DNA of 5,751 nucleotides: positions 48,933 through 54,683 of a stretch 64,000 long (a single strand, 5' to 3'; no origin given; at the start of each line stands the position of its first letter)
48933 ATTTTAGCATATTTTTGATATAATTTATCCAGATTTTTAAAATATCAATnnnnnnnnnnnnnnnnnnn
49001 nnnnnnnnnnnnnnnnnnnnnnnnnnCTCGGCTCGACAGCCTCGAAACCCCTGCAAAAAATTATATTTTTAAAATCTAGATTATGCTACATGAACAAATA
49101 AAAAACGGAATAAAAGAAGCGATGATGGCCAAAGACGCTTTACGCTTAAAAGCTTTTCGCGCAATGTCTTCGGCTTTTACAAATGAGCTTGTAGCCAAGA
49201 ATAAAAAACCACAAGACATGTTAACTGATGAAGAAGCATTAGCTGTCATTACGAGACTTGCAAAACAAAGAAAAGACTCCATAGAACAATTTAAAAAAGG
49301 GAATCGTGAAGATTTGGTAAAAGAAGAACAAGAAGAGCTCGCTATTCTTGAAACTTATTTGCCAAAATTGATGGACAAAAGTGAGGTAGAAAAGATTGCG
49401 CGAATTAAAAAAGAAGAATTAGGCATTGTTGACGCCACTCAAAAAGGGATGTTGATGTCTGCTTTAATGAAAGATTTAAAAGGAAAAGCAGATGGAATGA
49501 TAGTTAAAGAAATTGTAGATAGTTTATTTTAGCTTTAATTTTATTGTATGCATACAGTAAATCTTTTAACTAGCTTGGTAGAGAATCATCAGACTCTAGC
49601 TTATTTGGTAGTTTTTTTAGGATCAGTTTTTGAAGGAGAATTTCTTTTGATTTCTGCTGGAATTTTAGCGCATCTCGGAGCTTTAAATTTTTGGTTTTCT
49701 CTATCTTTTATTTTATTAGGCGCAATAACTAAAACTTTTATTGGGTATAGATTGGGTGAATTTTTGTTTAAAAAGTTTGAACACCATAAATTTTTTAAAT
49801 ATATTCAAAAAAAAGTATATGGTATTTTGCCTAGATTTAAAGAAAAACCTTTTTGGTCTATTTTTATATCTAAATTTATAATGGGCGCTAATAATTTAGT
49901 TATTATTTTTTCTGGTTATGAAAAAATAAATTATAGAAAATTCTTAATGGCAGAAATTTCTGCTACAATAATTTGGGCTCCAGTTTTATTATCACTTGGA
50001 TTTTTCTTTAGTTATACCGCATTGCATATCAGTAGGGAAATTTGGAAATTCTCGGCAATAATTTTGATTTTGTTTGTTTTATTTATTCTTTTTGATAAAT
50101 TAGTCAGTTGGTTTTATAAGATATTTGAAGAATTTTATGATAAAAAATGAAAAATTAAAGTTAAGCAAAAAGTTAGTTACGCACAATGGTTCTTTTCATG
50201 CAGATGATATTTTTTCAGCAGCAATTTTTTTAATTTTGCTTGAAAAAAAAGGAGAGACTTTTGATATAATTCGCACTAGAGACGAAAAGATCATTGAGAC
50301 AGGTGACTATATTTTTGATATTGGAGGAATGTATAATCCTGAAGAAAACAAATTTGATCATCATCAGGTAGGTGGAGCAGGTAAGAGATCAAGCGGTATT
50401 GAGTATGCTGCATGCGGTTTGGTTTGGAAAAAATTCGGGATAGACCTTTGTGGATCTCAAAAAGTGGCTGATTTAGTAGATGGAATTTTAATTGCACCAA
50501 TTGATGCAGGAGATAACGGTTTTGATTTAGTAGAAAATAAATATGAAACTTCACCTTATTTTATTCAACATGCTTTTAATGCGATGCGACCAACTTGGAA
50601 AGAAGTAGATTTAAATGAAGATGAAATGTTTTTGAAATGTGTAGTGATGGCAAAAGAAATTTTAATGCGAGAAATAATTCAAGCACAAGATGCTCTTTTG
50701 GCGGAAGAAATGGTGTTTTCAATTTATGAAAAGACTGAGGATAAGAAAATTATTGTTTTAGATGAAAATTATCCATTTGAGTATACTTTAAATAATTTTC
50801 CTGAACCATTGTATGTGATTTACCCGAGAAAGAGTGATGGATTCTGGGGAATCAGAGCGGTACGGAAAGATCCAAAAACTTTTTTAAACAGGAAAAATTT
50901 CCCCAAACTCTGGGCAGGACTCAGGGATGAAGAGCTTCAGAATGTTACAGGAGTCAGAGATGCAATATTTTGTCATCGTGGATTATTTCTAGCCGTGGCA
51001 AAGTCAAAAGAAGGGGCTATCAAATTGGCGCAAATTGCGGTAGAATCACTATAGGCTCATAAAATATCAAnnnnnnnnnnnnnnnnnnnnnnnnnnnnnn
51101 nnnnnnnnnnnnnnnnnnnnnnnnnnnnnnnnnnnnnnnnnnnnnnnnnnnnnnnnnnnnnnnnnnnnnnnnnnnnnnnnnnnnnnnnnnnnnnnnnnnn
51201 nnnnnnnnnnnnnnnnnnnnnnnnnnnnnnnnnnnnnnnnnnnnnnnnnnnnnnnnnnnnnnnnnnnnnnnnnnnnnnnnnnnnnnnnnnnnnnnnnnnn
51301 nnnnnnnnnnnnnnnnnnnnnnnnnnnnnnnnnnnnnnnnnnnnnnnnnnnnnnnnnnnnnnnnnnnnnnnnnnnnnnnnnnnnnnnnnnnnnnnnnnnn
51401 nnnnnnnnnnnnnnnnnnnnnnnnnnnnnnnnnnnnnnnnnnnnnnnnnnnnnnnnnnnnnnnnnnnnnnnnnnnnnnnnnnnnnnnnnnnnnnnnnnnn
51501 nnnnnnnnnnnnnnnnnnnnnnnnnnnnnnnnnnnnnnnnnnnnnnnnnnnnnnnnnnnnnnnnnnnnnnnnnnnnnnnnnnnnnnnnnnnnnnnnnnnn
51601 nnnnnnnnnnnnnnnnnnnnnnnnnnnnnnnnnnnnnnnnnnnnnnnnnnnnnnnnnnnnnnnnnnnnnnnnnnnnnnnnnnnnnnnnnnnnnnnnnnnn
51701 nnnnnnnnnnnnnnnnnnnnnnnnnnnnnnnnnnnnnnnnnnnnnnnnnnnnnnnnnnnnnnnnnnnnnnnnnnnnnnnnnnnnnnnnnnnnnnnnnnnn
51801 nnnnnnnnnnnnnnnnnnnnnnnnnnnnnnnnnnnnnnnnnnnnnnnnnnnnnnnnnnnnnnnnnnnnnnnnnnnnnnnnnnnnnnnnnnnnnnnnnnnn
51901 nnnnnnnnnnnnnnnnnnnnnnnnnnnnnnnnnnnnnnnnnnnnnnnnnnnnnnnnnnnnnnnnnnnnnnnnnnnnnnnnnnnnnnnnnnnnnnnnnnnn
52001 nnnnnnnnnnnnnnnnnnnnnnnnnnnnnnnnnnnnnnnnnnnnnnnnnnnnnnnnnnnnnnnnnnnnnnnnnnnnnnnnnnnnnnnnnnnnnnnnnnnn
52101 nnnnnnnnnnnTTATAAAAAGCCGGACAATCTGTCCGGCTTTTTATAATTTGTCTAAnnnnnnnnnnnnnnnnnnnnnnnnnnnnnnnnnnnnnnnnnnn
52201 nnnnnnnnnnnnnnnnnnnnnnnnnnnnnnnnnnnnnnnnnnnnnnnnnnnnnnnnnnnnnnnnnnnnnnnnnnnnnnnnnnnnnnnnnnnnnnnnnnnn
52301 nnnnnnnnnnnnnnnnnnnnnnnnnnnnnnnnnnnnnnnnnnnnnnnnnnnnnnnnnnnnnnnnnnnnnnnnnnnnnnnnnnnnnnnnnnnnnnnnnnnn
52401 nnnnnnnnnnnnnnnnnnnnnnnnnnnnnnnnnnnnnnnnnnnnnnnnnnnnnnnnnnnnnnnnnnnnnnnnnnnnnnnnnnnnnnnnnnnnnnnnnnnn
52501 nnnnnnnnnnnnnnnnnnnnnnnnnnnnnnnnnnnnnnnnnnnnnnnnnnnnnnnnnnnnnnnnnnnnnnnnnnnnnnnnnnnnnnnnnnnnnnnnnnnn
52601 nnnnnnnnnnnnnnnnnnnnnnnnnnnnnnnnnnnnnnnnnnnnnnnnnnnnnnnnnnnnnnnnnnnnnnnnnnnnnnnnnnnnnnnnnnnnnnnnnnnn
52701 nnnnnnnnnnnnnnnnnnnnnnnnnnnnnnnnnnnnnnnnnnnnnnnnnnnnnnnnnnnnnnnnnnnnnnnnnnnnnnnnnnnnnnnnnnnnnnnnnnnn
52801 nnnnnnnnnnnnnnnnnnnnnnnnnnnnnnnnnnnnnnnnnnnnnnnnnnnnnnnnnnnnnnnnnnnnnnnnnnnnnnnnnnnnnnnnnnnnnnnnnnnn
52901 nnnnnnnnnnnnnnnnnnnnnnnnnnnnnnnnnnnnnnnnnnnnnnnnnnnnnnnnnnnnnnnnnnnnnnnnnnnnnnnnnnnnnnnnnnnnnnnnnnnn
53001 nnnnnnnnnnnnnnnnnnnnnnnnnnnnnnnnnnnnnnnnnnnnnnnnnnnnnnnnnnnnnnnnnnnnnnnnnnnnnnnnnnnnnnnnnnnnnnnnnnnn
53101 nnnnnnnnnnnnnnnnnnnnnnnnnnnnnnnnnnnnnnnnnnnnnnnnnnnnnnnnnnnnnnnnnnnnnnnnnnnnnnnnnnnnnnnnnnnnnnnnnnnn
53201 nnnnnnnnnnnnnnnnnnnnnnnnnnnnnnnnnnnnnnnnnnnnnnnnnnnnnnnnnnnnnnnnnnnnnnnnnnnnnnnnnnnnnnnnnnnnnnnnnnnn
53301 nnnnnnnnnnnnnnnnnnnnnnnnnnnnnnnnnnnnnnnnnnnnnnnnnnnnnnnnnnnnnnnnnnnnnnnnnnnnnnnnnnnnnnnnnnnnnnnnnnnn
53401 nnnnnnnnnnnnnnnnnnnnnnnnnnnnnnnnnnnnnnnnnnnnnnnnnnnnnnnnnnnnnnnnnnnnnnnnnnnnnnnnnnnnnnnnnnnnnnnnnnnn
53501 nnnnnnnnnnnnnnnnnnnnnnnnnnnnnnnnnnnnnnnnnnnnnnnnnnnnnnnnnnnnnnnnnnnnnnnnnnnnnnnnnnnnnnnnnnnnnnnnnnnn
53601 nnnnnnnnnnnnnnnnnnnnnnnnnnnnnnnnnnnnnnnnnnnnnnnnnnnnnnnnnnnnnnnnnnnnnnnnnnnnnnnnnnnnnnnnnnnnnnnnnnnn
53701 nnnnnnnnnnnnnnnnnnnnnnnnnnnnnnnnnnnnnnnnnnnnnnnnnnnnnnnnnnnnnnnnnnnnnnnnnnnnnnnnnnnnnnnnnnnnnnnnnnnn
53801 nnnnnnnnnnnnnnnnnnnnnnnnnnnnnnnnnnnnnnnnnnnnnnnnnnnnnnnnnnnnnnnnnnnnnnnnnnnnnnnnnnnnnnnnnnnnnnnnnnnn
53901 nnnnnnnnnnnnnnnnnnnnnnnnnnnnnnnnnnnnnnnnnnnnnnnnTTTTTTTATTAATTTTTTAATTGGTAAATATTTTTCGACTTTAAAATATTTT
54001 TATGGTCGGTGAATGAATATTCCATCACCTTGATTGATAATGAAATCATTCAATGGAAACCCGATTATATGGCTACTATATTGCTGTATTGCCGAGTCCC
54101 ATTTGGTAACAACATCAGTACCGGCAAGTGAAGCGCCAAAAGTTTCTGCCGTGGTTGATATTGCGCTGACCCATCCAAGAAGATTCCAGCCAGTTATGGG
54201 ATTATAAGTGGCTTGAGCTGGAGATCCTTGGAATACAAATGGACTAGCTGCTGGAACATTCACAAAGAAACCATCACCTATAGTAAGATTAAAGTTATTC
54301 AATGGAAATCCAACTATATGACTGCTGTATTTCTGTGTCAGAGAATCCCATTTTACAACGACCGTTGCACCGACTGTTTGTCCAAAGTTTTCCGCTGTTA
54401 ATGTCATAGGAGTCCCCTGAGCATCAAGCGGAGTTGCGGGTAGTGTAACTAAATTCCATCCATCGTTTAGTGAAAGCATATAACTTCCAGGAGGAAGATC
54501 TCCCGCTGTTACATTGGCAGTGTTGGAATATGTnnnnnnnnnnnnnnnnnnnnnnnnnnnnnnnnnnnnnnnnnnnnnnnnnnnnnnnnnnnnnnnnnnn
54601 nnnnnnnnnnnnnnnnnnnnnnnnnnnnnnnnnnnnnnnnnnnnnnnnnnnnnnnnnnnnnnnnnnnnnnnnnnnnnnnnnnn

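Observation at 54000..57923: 1307-aa secreted multicopper oxidase with all four copper-site motifs in a presumably fermentative, reduced genome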

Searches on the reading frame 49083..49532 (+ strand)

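Call 11: search_protein_families(library=pfam, proteins=[window:49083-49532:+], max_evalue=0.001)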
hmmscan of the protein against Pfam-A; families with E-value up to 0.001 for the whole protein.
window:49083-49532:+ (149 aa): 1 family
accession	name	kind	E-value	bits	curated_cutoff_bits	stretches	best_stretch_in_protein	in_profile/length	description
PF09424.15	YqeY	-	4.8e-35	121.2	27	1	4-147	2-141/143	Yqey-like protein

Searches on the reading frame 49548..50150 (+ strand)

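Call 11: search_protein_families(library=pfam, proteins=[window:49548-50150:+], max_evalue=0.001)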
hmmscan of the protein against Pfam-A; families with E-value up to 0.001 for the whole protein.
window:49548-50150:+ (200 aa): 1 family
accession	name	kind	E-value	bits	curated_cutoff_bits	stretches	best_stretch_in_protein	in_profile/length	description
PF09335.16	VTT_dom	-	1.6e-09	38.7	33.9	1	30-151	3-121/123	VTT domain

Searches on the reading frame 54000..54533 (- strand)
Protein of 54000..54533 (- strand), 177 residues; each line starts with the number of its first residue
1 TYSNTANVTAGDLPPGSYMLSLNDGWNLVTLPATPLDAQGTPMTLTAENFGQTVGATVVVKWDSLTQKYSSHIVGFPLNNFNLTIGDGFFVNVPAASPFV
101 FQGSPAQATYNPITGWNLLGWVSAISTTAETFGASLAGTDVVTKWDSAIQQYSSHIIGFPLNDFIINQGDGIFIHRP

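Call 43: search_protein_families(library=pfam, proteins=[window:54003-54503:-], max_evalue=10)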
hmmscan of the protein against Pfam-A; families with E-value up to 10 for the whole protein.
seq(167 aa): 2 families
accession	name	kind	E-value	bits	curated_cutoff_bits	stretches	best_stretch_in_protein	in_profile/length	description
PF09038.16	53-BP1_Tudor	-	0.009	16.4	22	1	44-83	5-45/122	Tumour suppressor p53-binding protein-1 Tudor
PF20871.2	KCTD1-15_CTD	-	0.27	11.8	27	0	133-154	37-58/97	BTB/POZ domain-containing protein KCTD1/15, C-terminal domain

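Call 54: find_homologous_proteins(query=window:54000-54533:-, max_evalue=0.001)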
Query window:54000-54533:- (177 aa): 1 proteins with E <= 0.001 among 85 candidates.
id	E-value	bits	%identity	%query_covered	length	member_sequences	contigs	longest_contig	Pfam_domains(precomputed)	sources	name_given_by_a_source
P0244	2.0e-43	166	51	89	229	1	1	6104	-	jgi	jgi:hypothetical protein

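Call 56: find_encoding_contigs(protein=P0244, flank=6000, max_places=2)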
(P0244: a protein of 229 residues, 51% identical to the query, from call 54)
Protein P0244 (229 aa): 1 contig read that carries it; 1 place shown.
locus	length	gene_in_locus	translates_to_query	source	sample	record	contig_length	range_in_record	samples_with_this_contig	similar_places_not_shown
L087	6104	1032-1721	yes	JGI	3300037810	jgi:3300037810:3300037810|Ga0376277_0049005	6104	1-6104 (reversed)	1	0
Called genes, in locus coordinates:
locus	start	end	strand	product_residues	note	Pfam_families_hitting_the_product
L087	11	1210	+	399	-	PF07731:Cu-oxidase_2 (faint)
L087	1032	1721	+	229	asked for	-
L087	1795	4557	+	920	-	PF02368:Big_2 (weak), PF02494:HYR (faint), PF16403:Bact_surface_Ig-like, PF23237:HYR_4C (faint), PF15418:DUF4625 (faint), PF16403:Bact_surface_Ig-like, PF02368:Big_2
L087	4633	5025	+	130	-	-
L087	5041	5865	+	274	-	-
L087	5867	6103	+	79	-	?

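Call 64: search_protein_representatives(protein=window:54000-54533:-)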
Query: 177 residues. Proteins with E-value up to 0.001 (for the whole library): 1056; up to 1e-10: 319; up to 1e-30: 13. The best 150 are listed.
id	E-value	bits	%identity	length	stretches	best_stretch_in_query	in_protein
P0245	3.1e-48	180.2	54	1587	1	13-175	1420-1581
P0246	7.3e-47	175.7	39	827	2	4-177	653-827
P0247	3.8e-45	170.2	50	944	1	8-176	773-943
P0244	6.5e-44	166.1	52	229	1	18-176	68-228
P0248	2.4e-43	164.3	46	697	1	14-177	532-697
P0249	2.8e-41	157.6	52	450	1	20-177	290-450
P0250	3.4e-41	157.3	49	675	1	18-177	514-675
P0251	4.9e-41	156.7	54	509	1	19-177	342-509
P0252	1.1e-40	155.7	54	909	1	13-177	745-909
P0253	2.8e-40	154.3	43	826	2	17-177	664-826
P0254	1.8e-38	148.4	48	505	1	19-176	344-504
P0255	6.4e-36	140.1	47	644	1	19-176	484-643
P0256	5.5e-33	130.5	41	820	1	14-177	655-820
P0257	2.0e-30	122.2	43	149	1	32-177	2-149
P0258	1.6e-29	119.3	32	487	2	22-175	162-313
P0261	6.5e-27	110.7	39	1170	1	4-175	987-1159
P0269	7.7e-24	100.7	41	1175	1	16-175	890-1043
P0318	8.8e-19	84.3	39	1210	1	20-175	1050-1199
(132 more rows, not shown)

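Call 65: list_cluster_members(proteins=[P0245, P0246, P0247, P0248, P0250, P0252, P0253, P0256, P0261, P0269])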
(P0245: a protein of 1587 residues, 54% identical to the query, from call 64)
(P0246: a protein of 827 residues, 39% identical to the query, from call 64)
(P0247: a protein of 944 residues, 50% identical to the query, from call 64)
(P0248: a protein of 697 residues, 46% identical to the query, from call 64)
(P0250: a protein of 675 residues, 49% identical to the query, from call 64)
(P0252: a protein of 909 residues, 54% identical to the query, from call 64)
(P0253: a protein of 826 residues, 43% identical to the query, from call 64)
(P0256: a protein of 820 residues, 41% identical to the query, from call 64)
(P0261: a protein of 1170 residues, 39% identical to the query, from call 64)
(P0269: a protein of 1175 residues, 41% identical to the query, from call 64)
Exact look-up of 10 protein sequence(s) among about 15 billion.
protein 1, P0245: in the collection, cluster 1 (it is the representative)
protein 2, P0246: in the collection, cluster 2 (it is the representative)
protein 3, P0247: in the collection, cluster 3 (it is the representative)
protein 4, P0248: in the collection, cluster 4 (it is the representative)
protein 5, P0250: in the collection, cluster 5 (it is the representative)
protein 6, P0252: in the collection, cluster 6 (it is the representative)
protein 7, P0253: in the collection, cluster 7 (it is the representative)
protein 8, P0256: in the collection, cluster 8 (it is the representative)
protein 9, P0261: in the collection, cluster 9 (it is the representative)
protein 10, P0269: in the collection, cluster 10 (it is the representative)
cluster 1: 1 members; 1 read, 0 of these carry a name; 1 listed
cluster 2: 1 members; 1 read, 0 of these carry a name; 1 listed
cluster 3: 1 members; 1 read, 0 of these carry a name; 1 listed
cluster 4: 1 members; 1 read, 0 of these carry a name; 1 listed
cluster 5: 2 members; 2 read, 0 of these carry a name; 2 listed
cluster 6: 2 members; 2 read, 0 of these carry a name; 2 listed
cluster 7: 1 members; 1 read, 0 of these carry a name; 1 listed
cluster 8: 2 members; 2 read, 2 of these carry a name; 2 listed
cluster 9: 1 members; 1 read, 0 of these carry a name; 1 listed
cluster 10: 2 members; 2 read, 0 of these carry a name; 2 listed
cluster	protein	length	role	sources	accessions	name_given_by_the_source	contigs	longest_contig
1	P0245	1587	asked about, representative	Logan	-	-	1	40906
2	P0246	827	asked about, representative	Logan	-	-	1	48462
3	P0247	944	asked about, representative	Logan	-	-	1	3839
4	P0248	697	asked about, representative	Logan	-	-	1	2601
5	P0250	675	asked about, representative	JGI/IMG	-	-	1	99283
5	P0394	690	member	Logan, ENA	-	-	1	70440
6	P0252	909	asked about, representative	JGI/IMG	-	-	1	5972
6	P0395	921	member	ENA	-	-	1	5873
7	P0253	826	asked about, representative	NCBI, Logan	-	-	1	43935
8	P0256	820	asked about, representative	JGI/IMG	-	hypothetical protein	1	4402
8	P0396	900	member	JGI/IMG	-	hypothetical protein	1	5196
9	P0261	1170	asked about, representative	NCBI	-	-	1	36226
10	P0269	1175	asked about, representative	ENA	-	-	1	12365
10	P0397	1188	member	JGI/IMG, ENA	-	-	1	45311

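Call 67: search_protein_families(library=pfam, proteins=[P0245, P0246, P0247, P0250, P0252, P0253, P0261, P0269, P0318], max_evalue=0.00001)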
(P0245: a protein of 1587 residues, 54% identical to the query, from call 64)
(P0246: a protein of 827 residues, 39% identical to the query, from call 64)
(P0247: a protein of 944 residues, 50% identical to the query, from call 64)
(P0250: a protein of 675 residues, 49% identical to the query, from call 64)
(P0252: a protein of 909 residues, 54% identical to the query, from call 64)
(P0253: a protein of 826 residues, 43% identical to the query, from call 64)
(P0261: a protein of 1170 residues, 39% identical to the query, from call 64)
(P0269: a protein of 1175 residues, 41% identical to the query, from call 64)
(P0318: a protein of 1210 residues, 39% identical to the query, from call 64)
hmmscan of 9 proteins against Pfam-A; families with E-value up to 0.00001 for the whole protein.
P0245 (1587 aa): 3 families
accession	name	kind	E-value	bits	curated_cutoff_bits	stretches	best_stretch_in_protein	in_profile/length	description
PF03098.20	An_peroxidase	-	8.7e-62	209.8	25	3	246-495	207-426/530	Animal haem peroxidase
PF00353.25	HemolysinCabind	-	1.6e-19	70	23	2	707-741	2-36/36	RTX calcium-binding nonapeptide repeat (4 copies)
PF05345.18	He_PIG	-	1.3e-08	35.6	24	1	36-108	2-84/96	Putative Ig domain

P0246 (827 aa): 2 families
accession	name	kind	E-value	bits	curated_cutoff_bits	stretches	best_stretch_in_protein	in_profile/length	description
PF01522.26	Polysacc_deac_1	-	2.9e-18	66.4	23.1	2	400-477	44-122/124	Polysaccharide deacetylase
PF02368.24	Big_2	-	1.4e-10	41.4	22.8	1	581-658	3-78/79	Bacterial Ig-like domain (group 2)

P0247 (944 aa): 2 families
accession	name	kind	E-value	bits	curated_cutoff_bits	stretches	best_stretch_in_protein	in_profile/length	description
PF18998.6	Flg_new_2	-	3.9e-23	81.6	23.6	0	263-335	1-72/73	Divergent InlB B-repeat domain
PF05494.18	MlaC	-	2.6e-10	40.8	26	0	653-703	116-161/166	MlaC protein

P0250 (675 aa): 1 family
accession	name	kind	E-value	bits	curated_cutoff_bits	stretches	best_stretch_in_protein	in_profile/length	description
PF01522.26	Polysacc_deac_1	-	8.1e-19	68.2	23.1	1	339-407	54-122/124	Polysaccharide deacetylase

P0252 (909 aa): 2 families
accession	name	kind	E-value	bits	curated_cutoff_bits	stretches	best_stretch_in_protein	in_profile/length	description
PF02368.24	Big_2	-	4.9e-11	42.9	22.8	1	56-89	35-68/79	Bacterial Ig-like domain (group 2)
PF05494.18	MlaC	-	2.7e-08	34.2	26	0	556-591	125-160/166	MlaC protein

P0253 (826 aa): 3 families
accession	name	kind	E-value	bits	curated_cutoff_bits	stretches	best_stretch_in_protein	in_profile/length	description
PF02368.24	Big_2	-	7.4e-59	196.1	22.8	5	309-379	3-70/79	Bacterial Ig-like domain (group 2)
PF22359.2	Big-like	-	5.3e-11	43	27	0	433-464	2-33/48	Bacterial Ig-like domain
PF20578.4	aBig_2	-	4.2e-09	36.5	27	0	252-306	30-88/89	Atrophied bacterial Ig domain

P0261 (1170 aa): 4 families
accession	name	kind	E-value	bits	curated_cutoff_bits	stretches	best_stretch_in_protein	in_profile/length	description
PF16403.11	Bact_surface_Ig-like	-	1.2e-32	112.1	27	2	922-991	1-71/71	Bacterial surface protein, Ig-like domain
PF13205.12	Big_5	-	9e-28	97.5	23.6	2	147-254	2-105/105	Bacterial Ig-like domain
PF05048.19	NosD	-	3.9e-23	82.4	23.6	1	574-800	2-212/212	Periplasmic copper-binding protein (NosD)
PF13229.12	Beta_helix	-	4.3e-11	43.1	25.9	1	538-670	3-135/158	Right handed beta helix region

P0269 (1175 aa): 2 families
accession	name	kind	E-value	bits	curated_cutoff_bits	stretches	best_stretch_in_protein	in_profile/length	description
PF04389.22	Peptidase_M28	-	1.3e-20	74.4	21.3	1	252-460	1-192/193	Peptidase family M28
PF19077.6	Big_13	-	4.6e-07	30.7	27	0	624-671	40-92/102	Bacterial Ig-like domain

P0318 (1210 aa): 3 families
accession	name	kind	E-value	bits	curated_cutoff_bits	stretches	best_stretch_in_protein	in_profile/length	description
PF13229.12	Beta_helix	-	1.3e-69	233.3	25.9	5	483-627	2-149/158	Right handed beta helix region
PF05048.19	NosD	-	4.8e-63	212.9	23.6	5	900-1017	80-212/212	Periplasmic copper-binding protein (NosD)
PF13385.13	Laminin_G_3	-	6.7e-22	78.7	27.6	1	91-271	1-150/151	Concanavalin A-like lectin/glucanases superfamily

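Call 73: predict_structure(alignment_id=A2)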
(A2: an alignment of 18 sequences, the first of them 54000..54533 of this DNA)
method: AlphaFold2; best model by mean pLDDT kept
length: 177 residues; sequences in the alignment: 18
mean_pLDDT: 94.5   pTM: 0.86
mean pLDDT of the five models: 94.5, 94.4, 94.2, 93.6, 92.8
residues with pLDDT >= 90: 160; 70-90: 6; 50-70: 11; < 50: 0
segments of 3 or more residues with pLDDT < 50: none
pLDDT, mean of each block of 10 residues (from residue 1): 60 88 98 96 97 98 98 98 97 97 93 98 97 98 98 98 98 98
secondary structure, 60 per line:
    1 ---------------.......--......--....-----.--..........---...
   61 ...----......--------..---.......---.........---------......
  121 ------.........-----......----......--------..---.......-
elements in order: E16-22 E25-30 E33-36 H47-54 E58-63 E68-73 E87-93 E97-105 E115-120 H129-135 E141-146 E151-156 E170-176

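Call 90: search_solved_structures(query=A2, max_evalue=1)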
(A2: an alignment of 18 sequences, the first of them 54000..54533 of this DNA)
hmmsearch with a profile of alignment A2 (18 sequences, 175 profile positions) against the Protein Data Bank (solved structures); distinct sequences matched with E-value up to 1: 3.
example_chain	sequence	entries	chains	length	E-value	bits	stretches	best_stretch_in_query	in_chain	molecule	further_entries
6nie_A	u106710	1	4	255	0.13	15.1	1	48-92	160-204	BesD, lysine halogenase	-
2j71_A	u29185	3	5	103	0.37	13.6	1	21-51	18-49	PULLULANASE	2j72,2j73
9nw4_A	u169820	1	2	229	0.76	12.6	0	92-153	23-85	CISV1 Fab Heavy Chain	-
